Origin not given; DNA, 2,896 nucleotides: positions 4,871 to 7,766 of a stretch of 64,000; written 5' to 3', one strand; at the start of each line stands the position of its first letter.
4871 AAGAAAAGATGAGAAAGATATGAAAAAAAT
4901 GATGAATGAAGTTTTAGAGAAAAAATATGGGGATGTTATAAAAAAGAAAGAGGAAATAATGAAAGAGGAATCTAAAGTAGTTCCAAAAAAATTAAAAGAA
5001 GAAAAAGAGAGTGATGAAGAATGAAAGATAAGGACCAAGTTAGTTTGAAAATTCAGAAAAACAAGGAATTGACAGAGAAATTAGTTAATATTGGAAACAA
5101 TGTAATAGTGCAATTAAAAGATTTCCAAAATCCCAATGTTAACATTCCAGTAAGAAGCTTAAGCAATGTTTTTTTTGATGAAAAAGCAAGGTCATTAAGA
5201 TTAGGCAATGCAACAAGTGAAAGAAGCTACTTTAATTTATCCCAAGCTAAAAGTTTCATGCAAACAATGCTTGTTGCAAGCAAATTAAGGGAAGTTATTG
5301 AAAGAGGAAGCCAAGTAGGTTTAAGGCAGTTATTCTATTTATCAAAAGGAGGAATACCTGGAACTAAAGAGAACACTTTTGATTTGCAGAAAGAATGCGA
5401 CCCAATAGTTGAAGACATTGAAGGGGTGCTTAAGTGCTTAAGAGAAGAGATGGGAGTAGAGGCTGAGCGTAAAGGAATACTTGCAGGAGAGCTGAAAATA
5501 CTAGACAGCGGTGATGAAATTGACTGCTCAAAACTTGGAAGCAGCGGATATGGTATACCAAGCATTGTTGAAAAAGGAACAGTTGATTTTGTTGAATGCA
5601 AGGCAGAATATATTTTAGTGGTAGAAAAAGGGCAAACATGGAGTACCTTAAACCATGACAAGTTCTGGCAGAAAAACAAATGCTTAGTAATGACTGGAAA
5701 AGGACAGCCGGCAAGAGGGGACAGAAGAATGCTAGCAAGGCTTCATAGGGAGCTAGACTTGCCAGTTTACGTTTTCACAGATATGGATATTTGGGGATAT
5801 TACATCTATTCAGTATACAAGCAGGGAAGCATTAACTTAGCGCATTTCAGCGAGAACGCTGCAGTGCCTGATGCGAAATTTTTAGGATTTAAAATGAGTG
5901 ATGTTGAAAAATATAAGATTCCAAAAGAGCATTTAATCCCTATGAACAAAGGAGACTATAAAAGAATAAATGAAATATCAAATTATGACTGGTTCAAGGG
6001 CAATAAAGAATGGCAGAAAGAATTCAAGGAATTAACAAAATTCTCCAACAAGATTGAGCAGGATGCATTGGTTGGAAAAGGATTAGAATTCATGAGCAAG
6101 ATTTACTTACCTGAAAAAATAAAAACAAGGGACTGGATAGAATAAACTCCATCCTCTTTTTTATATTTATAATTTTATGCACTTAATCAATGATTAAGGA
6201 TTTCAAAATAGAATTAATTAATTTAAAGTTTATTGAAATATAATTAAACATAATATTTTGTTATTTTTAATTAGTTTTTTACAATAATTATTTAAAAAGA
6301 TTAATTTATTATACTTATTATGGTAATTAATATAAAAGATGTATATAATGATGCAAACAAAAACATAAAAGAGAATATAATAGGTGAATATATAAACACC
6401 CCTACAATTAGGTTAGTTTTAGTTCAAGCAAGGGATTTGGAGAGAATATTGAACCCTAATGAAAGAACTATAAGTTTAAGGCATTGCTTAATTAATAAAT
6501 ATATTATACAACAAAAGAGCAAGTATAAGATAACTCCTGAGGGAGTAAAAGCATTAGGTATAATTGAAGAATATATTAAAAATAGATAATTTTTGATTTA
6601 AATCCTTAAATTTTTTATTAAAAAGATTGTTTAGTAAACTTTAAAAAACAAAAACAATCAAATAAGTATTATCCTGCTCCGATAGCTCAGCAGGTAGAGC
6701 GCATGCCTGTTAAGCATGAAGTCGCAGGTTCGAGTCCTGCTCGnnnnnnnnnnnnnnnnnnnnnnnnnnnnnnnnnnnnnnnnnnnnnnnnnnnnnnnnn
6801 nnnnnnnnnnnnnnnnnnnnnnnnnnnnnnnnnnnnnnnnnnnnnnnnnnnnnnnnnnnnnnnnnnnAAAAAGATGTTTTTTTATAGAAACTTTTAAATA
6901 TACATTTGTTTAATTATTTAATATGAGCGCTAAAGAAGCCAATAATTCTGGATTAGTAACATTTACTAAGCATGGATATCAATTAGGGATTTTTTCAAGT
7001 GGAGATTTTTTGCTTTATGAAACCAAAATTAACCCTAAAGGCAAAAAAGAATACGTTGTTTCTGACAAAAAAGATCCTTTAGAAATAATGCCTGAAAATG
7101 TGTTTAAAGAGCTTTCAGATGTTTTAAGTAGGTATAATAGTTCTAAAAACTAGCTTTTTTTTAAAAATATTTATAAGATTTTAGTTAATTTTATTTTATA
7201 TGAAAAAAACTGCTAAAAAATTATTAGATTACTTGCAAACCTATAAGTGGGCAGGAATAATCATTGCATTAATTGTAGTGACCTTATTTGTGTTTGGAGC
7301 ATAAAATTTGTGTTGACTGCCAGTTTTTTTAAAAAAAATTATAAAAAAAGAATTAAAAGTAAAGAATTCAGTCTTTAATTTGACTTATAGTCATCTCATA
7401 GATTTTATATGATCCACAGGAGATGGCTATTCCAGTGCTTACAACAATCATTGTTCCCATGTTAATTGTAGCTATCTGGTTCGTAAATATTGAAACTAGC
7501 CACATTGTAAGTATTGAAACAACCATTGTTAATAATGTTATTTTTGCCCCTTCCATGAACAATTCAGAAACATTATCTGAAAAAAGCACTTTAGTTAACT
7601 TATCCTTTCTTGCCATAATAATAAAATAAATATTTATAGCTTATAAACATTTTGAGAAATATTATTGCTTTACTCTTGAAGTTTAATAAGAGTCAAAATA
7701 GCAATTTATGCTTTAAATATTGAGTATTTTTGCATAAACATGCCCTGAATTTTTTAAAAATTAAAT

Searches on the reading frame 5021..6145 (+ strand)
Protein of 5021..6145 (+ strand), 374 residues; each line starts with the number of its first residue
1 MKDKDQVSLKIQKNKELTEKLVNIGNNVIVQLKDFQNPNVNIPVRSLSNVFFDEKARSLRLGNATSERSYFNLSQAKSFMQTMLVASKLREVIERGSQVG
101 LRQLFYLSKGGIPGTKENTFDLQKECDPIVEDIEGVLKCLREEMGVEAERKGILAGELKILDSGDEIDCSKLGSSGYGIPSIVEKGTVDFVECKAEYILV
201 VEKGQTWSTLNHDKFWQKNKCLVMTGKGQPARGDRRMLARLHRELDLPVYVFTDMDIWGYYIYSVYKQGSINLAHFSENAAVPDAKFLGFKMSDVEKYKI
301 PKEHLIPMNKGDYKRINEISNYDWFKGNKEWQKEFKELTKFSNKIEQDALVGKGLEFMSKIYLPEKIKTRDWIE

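Call 17: find_related_loci(query=window:5021-6145:+, collection=genome_contigs, flank=10000)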
Query window:5021-6145:+ (374 aa) in genome_contigs; peptide patterns used: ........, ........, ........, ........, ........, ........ (x = any residue, [..] = any of these).
198 stretches matched a pattern; 111 encode a relative of the query (tblastn E <= 1e-3); the best 80 are kept; 80 distinct loci.
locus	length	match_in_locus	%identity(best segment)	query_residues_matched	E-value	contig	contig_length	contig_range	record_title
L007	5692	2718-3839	92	1-374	0e+0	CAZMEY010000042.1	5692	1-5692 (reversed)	MAG TPA_asm: Candidatus Woesearchaeota archaeon isolate SRP263991_co7_924 genome assembly, contig: NODE_32150_length_569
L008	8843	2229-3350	91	1-374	0e+0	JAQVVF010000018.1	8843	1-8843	MAG: Patescibacteria group bacterium isolate STF1_73 NODE_26623_length_8843_cov_2.867485_Sandtown_F1, whole genome shotg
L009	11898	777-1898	89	1-374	0e+0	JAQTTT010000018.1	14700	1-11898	MAG: Candidatus Nanoarchaeia archaeon isolate STB_47 NODE_9850_length_14700_cov_8.874837_Sandtown_B, whole genome shotgu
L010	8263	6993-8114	85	1-374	0e+0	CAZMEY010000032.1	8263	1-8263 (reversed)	MAG TPA_asm: Candidatus Woesearchaeota archaeon isolate SRP263991_co7_924 genome assembly, contig: NODE_18482_length_826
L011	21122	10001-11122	95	1-374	0e+0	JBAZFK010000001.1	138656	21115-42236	MAG: Candidatus Nanoarchaeia archaeon isolate SO_2017_LW3_149 NODE_183_length_138656_cov_4.147377_LW162_2017, whole geno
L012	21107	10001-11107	71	6-374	0e+0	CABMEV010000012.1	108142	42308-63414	uncultured archaeon isolate LFW-252_1 genome assembly, contig: LFW2521_8, whole genome shotgun sequence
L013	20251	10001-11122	72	1-374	0e+0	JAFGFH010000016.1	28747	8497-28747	MAG: Nanoarchaeota archaeon isolate Zod_Metabat.1304 k87_8265897, whole genome shotgun sequence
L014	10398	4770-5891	69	1-374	9e-179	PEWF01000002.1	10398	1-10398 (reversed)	MAG: archaeon CG07_land_8_20_14_0_80_38_8 isolate CG07_land_8_20_14_0_80_38_8 CG07_land_8_20_14_0.80_scaffold_4389_c, wh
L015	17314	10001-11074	68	17-374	1e-171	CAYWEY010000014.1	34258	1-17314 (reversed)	MAG TPA_asm: Candidatus Woesearchaeota archaeon isolate SRP141376_co2_347 genome assembly, contig: NODE_2793_length_3425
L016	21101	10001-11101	66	8-374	4e-164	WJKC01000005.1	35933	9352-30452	MAG: archaeon isolate Bin_444 k141_350746, whole genome shotgun sequence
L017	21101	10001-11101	63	12-374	2e-156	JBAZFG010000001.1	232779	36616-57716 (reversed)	MAG: Candidatus Nanoarchaeia archaeon isolate SO_2017_LW3_144 NODE_62_length_232779_cov_1.446835_LW162_2017, whole genom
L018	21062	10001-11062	49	21-374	1e-120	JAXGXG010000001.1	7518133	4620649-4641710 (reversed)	MAG: Thermoguttaceae bacterium isolate AnMBR.bin485 bin485_1, whole genome shotgun sequence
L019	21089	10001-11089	48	12-374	1e-117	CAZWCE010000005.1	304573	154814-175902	MAG TPA_asm: uncultured Planctomycetaceae bacterium isolate SRP332253_co1_257 genome assembly, contig: NODE_9_length_304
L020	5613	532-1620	48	12-374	2e-117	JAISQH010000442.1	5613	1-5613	MAG: Planctomycetaceae bacterium isolate Kf353_bin127 k119_3862690, whole genome shotgun sequence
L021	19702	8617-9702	47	13-374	3e-117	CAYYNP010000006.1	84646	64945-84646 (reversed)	MAG TPA_asm: uncultured Planctomycetaceae bacterium isolate SRP077602_co5_509 genome assembly, contig: NODE_1039_length_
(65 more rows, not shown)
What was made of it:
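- On Protamine P1: The organism is an archaeon (call 17).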

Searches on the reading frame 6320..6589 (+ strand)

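Call 38: search_protein_families(library=pfam, max_evalue=1, proteins=[window:6320-6589:+])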
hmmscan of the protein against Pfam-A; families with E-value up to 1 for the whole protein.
window:6320-6589:+ (89 aa): 3 families
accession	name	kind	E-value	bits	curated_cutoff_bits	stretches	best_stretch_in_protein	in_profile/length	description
PF23257.1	DUF7071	-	0.04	14.1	27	1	18-42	7-31/68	Domain of unknown function (DUF7071)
PF14947.12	HTH_45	-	0.052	14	25.5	1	59-87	46-74/77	Winged helix-turn-helix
PF18192.6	DNTTIP1_dimer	-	0.16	12.8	26.1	1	4-34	25-55/69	DNTTIP1 dimerisation domain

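Call 39: search_protein_families(library=ncbifam, max_evalue=1, proteins=[window:6320-6589:+])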
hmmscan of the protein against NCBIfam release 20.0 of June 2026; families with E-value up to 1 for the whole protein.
window:6320-6589:+ (89 aa): 0 families

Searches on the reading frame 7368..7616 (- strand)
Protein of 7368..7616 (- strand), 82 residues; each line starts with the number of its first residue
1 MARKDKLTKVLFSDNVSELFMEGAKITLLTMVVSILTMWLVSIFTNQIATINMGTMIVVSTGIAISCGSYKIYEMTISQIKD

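Call 38: search_protein_families(library=pfam, max_evalue=1, proteins=[window:7368-7616:-])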
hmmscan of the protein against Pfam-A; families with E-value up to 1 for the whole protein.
window:7368-7616:- (82 aa): 1 family
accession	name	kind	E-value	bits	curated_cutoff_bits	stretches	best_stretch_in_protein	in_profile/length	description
PF21808.2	Dynamin-like_hel_bact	-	0.16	11.6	28.3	1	11-67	233-289/373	Bacterial dynamin-like protein, helical domain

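Call 39: search_protein_families(library=ncbifam, max_evalue=1, proteins=[window:7368-7616:-])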
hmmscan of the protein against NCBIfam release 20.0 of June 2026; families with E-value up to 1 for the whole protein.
window:7368-7616:- (82 aa): 1 family
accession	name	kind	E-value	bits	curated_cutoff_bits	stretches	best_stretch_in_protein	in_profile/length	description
NF045974.1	conju_CD1108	subfamily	0.26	11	100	1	7-61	37-89/190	CD1108 family mobile element protein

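Call 43: find_homologous_proteins(query=window:7368-7616:-, max_evalue=0.001)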
Query window:7368-7616:- (82 aa): 17 proteins with E <= 0.001 among 17 candidates.
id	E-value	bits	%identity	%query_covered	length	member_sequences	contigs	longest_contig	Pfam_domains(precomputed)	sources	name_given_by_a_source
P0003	4.4e-43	161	100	100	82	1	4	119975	-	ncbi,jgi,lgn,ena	ncbi:MAG: hypothetical protein WC393_01120 [Candidatus Nanoarchaeia archaeon]|jgi:hypothetical prote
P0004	1.1e-39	151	91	100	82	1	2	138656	-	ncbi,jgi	ncbi:MAG: hypothetical protein WC376_00245 [Candidatus Nanoarchaeia archaeon]|jgi:hypothetical prote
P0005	1.1e-37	144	87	100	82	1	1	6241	-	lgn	-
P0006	8.5e-36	138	84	100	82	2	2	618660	-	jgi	jgi:hypothetical protein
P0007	9.3e-36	138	85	100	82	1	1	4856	-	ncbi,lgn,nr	ncbi:MAG: hypothetical protein PHN19_05945 [Patescibacteria group bacterium]|nr:hypothetical protein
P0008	6.1e-34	132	83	99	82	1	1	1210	-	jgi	jgi:cell division protein FtsL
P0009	5.5e-33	129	77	100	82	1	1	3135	-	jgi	jgi:spore maturation protein SpmB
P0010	9.2e-33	129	77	100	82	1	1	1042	-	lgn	-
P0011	9.6e-33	129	78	100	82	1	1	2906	-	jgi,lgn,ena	-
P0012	3.7e-32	127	77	99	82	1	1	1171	-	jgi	-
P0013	5.1e-32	126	78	100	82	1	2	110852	-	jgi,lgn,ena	jgi:hypothetical protein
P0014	6.4e-32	126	76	100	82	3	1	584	-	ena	-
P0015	1.1e-31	125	73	99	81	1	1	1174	-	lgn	-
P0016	3.0e-29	118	68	99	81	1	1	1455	-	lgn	-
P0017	2.4e-27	112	68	99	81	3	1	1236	-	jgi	jgi:phage-related minor tail protein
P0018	6.2e-21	91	70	78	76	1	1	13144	-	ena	-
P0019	3.4e-14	70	51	100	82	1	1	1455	-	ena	-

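Call 44: find_encoding_contigs(protein=P0006, flank=3000, max_places=2)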
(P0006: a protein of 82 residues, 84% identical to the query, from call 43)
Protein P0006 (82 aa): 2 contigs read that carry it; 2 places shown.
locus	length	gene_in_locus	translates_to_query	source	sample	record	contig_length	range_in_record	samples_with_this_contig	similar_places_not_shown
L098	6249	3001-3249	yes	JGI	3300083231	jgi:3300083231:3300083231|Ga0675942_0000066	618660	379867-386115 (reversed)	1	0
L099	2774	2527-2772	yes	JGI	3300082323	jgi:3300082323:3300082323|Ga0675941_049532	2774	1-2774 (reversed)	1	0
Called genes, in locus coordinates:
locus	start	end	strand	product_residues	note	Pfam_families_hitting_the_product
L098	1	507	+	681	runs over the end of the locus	PF13522:GATase_6, PF13537:GATase_7, PF00733:Asn_synthase, PF06508:QueC (faint), PF24167:DUF7411 (weak), PF00733:Asn_synthase, PF01902:Diphthami_syn_2_N, PF28410:Diphthami_syn_2_C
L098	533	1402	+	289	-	-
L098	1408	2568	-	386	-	-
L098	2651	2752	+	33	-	-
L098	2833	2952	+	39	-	-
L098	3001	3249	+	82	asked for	-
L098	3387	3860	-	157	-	-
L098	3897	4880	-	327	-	PF00482:T2SSF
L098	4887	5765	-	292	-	PF00482:T2SSF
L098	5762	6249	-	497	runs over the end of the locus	PF00437:T2SSE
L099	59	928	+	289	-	-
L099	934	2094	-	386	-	-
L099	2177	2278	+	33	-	-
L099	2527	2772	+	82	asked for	?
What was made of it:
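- In some relatives the cluster is next to type-IV-pilus-like T2SSE and T2SSF genes (call 44).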

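Call 45: find_encoding_contigs(protein=P0013, flank=3000, max_places=2)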
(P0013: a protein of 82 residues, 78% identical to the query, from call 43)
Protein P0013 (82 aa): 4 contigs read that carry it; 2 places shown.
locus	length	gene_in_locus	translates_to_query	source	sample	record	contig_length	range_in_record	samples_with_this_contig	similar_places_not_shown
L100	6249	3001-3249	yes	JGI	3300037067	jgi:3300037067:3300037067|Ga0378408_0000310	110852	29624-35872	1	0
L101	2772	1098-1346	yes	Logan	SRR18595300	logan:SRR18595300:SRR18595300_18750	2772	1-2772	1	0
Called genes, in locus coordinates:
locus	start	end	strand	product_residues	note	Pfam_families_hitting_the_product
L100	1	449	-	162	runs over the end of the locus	-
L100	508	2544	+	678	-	PF13522:GATase_6, PF13537:GATase_7, PF00733:Asn_synthase, PF24167:DUF7411, PF00733:Asn_synthase, PF01902:Diphthami_syn_2_N, PF28410:Diphthami_syn_2_C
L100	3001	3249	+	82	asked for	-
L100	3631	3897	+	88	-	-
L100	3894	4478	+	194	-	-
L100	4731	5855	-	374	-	PF04406:TP6A_N, PF20768:Topo_VI_alpha, PF21180:TOP6A-Spo11_Toprim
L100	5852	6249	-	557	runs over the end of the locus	PF02518:HATPase_c (weak), PF13589:HATPase_c_3 (weak), PF09239:Topo-VIb_trans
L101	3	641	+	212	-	?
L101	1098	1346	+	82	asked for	-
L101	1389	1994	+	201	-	-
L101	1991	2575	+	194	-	-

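Call 46: find_encoding_contigs(protein=P0005, flank=3000, max_places=2)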
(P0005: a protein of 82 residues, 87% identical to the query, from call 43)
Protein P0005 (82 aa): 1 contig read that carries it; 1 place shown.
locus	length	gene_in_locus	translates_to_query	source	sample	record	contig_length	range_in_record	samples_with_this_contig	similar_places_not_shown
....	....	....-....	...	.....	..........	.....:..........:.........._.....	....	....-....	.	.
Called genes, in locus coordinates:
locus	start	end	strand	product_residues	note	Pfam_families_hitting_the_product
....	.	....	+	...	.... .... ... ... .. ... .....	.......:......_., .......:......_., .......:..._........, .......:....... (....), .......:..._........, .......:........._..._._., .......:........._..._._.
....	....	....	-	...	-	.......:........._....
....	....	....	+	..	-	-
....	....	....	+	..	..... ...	-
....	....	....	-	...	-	-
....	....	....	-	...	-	?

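Call 47: find_encoding_contigs(protein=P0007, flank=3000, max_places=2)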
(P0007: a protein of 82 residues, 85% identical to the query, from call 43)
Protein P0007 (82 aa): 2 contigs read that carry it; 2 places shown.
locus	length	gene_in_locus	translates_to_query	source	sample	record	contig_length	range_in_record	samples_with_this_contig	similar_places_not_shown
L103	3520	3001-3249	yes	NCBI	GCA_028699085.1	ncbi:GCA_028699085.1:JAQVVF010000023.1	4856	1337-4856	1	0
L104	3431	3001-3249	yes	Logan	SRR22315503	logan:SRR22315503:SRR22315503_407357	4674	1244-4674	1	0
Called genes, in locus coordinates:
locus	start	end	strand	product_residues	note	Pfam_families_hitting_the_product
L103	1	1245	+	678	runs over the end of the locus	PF13522:GATase_6, PF13537:GATase_7, PF00733:Asn_synthase, PF03054:tRNA_Me_trans (faint), PF24167:DUF7411 (weak), PF00733:Asn_synthase, PF01902:Diphthami_syn_2_N, PF28410:Diphthami_syn_2_C, +1 more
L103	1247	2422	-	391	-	PF01841:Transglut_core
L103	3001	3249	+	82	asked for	-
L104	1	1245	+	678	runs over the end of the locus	PF13522:GATase_6, PF13537:GATase_7, PF00733:Asn_synthase, PF03054:tRNA_Me_trans (faint), PF24167:DUF7411 (weak), PF00733:Asn_synthase, PF01902:Diphthami_syn_2_N, PF28410:Diphthami_syn_2_C, +1 more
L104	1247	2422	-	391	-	PF01841:Transglut_core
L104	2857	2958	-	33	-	-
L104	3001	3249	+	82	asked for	-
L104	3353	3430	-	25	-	?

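Call 61: find_encoding_contigs(protein=P0018, flank=2500, max_places=1)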
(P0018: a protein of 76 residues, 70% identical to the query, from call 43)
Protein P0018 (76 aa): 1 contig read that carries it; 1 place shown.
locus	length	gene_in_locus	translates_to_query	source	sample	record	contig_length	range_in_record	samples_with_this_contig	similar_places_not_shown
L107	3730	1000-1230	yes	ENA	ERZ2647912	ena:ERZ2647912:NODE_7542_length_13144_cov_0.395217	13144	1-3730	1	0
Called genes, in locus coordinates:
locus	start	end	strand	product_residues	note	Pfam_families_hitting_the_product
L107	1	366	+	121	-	?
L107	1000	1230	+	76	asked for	-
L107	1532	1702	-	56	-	-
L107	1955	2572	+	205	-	-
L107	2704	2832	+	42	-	-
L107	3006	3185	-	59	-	-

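Call 62: find_encoding_contigs(protein=P0019, flank=2500, max_places=1)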
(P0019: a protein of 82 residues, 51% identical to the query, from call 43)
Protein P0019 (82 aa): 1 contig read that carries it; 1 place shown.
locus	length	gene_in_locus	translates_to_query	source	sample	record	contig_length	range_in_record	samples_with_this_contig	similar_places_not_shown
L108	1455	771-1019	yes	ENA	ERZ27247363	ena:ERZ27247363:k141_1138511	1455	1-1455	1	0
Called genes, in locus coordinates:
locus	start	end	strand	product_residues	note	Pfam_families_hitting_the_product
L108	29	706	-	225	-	-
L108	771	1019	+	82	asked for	-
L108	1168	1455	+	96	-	?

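Call 63: find_encoding_contigs(protein=P0016, flank=2500, max_places=1)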
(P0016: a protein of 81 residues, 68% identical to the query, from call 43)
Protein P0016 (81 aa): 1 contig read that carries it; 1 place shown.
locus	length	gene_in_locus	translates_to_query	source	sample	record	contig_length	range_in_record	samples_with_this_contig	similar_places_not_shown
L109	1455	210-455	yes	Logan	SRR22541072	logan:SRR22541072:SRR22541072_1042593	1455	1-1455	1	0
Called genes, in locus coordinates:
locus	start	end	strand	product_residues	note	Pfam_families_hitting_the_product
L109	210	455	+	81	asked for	-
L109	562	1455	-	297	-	?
